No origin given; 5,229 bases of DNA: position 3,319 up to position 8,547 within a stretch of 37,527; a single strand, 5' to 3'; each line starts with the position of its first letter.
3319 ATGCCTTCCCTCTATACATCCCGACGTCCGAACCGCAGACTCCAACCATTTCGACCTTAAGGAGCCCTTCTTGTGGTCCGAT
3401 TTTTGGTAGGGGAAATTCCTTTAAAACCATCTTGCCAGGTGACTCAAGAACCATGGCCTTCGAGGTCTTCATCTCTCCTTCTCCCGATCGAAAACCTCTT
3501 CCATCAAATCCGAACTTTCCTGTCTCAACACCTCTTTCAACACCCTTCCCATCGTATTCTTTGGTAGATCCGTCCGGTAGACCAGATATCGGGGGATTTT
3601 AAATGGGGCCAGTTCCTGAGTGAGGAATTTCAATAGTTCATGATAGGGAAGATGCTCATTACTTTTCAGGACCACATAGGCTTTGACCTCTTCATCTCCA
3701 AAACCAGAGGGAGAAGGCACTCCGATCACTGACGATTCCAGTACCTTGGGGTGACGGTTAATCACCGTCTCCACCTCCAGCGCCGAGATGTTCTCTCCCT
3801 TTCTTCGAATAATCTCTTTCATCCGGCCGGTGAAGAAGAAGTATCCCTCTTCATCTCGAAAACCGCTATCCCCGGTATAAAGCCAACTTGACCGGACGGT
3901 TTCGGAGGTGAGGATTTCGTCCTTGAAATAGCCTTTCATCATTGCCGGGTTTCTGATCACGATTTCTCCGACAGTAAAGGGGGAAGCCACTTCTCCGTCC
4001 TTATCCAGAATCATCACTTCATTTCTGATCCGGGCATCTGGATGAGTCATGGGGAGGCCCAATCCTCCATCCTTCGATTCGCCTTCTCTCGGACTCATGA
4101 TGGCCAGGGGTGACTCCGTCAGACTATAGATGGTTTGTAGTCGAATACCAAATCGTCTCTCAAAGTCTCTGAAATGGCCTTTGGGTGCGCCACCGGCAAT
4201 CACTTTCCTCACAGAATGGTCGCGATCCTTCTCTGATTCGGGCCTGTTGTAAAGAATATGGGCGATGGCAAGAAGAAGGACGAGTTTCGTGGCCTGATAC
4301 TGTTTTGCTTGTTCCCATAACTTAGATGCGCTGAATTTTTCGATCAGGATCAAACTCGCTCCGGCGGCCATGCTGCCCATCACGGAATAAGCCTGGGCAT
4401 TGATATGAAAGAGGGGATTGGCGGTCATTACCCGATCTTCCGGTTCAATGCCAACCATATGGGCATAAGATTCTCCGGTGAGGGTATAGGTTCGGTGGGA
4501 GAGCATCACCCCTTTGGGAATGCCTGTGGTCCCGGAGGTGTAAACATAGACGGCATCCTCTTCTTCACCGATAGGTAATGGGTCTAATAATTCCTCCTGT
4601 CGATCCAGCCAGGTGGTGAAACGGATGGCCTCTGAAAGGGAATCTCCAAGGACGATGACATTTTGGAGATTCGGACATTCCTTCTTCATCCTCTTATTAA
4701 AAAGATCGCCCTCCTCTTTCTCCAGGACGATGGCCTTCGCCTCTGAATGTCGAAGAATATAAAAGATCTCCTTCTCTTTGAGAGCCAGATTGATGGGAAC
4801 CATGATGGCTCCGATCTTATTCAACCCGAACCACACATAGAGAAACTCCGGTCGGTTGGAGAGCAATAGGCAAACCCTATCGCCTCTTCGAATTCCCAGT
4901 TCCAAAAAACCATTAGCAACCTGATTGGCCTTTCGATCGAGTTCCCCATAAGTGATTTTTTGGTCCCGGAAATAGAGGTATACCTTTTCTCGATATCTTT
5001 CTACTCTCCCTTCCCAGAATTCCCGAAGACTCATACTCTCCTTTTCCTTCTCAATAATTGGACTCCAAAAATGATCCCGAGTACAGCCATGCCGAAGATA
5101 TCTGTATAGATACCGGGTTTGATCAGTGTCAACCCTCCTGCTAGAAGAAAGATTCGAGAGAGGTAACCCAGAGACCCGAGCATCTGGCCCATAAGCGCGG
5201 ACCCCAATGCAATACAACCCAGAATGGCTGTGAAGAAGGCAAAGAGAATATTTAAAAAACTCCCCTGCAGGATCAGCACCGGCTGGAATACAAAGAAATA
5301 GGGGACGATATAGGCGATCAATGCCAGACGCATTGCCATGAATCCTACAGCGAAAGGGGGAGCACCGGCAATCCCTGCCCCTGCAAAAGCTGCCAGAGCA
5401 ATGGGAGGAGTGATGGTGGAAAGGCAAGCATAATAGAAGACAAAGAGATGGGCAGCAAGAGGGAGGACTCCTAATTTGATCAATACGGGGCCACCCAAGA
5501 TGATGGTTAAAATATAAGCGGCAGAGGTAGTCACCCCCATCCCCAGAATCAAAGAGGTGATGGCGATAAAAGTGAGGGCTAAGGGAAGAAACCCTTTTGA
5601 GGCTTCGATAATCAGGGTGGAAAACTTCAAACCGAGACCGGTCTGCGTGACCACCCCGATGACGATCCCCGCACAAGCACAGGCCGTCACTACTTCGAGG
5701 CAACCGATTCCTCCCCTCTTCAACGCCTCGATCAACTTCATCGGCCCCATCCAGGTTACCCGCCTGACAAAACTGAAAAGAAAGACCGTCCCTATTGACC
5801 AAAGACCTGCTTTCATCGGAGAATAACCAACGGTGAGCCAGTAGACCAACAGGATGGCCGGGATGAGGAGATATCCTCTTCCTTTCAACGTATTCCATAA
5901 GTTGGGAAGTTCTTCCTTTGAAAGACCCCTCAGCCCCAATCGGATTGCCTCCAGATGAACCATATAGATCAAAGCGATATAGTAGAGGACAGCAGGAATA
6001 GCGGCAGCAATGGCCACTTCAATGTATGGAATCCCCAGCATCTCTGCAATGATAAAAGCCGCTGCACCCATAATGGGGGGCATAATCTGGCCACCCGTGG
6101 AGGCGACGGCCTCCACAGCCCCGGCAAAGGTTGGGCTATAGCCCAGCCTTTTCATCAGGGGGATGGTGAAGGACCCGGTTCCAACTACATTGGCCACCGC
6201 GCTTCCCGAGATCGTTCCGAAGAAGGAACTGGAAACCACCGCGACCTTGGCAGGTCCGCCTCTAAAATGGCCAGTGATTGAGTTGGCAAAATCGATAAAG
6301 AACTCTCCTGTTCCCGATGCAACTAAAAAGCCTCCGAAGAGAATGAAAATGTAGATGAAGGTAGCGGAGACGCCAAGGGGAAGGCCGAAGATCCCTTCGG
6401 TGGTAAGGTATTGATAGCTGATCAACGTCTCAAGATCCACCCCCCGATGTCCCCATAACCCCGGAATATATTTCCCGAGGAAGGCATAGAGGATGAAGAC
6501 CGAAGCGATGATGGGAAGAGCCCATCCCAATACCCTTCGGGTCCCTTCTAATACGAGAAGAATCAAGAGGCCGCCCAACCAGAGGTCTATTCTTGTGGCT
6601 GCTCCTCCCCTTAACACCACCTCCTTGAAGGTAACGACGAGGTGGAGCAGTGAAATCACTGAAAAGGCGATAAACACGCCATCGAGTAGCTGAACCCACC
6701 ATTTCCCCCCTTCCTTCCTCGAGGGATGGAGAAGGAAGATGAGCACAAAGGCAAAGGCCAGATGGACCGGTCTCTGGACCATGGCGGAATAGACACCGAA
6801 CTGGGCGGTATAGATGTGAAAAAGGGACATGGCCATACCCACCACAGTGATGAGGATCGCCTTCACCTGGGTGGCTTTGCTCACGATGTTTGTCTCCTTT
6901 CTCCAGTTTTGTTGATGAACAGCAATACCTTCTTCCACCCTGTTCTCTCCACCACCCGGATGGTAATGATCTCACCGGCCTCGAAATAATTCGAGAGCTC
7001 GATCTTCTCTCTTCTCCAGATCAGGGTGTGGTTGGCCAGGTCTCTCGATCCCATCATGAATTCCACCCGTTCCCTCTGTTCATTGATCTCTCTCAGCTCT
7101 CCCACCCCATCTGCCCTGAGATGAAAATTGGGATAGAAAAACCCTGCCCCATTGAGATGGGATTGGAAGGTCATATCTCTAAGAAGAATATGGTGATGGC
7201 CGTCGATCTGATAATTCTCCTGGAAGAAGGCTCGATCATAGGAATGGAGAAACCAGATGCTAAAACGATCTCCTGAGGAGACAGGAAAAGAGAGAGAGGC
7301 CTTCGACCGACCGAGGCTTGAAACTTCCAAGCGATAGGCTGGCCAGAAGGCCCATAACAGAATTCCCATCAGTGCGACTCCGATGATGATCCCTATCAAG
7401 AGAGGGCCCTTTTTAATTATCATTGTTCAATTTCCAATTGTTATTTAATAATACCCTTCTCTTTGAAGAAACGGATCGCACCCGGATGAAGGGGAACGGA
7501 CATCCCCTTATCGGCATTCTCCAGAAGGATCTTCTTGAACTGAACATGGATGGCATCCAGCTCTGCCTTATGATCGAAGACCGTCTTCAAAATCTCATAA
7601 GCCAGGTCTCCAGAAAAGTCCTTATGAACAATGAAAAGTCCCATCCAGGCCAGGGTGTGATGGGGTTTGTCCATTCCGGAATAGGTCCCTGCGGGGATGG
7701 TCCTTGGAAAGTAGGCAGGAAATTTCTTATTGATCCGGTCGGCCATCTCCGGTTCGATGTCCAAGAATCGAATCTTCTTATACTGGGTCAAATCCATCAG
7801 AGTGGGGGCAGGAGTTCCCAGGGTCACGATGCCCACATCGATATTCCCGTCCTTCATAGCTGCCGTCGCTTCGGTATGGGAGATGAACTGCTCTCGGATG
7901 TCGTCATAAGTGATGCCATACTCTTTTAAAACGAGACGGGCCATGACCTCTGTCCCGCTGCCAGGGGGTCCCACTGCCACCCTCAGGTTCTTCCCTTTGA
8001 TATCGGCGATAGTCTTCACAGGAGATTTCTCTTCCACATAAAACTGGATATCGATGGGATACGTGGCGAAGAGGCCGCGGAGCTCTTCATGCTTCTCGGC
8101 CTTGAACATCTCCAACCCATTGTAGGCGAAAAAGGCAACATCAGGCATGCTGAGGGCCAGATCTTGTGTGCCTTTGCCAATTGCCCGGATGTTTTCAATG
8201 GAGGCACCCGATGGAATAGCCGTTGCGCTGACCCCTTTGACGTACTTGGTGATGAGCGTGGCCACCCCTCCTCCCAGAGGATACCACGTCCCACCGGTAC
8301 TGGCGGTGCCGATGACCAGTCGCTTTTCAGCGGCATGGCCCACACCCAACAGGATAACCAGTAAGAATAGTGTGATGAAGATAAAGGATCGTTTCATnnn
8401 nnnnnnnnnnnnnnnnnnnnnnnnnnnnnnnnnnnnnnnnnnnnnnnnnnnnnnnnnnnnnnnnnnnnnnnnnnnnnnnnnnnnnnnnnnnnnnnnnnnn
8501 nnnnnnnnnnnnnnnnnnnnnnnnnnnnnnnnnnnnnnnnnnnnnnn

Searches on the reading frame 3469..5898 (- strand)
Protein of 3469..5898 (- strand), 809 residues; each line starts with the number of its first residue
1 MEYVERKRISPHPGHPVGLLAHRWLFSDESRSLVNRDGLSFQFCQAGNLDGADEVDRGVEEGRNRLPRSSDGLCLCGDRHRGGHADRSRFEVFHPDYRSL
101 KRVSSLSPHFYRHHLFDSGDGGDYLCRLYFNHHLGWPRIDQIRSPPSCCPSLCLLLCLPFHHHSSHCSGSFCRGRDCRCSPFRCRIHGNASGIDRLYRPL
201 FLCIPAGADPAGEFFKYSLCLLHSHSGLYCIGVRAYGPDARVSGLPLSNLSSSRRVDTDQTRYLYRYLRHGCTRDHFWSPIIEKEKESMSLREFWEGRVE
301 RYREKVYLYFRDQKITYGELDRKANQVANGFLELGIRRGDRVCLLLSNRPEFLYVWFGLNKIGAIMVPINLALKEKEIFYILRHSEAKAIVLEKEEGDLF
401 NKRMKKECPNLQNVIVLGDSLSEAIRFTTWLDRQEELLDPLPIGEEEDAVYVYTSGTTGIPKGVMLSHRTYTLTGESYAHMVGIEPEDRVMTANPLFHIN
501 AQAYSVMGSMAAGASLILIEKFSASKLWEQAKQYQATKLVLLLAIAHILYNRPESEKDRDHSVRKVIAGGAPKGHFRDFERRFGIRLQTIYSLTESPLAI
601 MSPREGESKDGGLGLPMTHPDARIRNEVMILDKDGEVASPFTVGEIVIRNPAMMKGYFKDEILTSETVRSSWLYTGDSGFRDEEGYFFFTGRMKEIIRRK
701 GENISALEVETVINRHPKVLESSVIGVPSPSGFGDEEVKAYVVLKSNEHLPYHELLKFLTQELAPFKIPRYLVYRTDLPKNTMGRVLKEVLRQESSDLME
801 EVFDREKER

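Call 48: search_protein_families(library=pfam, proteins=[window:3469-5898:-], max_evalue=0.00001)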
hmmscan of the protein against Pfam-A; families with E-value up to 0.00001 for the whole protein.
window:3469-5898:- (809 aa): 2 families
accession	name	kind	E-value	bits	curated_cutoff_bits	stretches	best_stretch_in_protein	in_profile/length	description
PF00501.34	AMP-binding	-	7.9e-74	249.2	29.9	1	297-658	3-384/384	AMP-binding enzyme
PF13193.12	AMP-binding_C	-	6.1e-12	46.7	24.5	1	708-784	1-75/76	AMP-binding enzyme C-terminal domain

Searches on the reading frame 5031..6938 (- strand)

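Call 48: search_protein_families(library=pfam, proteins=[window:5031-6938:-], max_evalue=0.00001)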
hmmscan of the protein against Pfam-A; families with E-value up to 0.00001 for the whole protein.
window:5031-6938:- (635 aa): 1 family
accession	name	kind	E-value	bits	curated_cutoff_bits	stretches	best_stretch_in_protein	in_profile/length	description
PF06808.19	DctM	-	4.1e-92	309.6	23.8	1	124-563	1-412/413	Tripartite ATP-independent periplasmic transporter, DctM component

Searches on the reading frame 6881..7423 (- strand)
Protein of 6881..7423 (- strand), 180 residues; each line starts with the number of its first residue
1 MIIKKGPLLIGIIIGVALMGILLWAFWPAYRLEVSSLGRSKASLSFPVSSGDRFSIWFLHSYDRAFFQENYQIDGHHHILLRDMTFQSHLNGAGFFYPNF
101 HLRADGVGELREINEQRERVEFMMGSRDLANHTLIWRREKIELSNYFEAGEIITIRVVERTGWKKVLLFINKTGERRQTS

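Call 48: search_protein_families(library=pfam, proteins=[window:6881-7423:-], max_evalue=0.00001)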
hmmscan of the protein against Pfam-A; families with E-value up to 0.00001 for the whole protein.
window:6881-7423:- (180 aa): 1 family
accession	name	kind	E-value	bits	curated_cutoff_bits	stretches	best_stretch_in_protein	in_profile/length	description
PF08905.16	DUF1850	-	1.6e-06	28.7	27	1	54-143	1-87/87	Domain of unknown function (DUF1850)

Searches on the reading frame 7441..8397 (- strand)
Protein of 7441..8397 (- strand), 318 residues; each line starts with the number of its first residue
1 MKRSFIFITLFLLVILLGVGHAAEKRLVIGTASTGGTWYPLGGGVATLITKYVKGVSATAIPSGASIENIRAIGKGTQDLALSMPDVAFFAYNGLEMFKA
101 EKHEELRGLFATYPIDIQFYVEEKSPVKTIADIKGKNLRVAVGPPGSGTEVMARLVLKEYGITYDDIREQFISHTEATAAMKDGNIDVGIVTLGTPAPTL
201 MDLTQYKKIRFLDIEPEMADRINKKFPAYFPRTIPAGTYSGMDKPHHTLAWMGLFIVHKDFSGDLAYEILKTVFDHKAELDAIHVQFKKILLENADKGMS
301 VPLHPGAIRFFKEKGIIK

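Call 48: search_protein_families(library=pfam, proteins=[window:7441-8397:-], max_evalue=0.00001)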
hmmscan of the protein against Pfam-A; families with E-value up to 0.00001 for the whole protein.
window:7441-8397:- (318 aa): 4 families
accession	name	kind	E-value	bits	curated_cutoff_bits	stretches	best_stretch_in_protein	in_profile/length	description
PF16868.10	NMT1_3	-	3.7e-80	270.1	27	1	29-315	1-289/289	NMT1-like family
PF12727.12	PBP_like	-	1.5e-06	27.9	27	1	119-195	73-153/193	PBP superfamily domain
PF09084.16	NMT1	-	2.2e-06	28.2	20.5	1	118-193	76-148/216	NMT1/THI5 like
PF12974.12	Phosphonate-bd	-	4.8e-06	26.6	27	1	71-196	44-167/242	ABC transporter, phosphonate, periplasmic substrate-binding protein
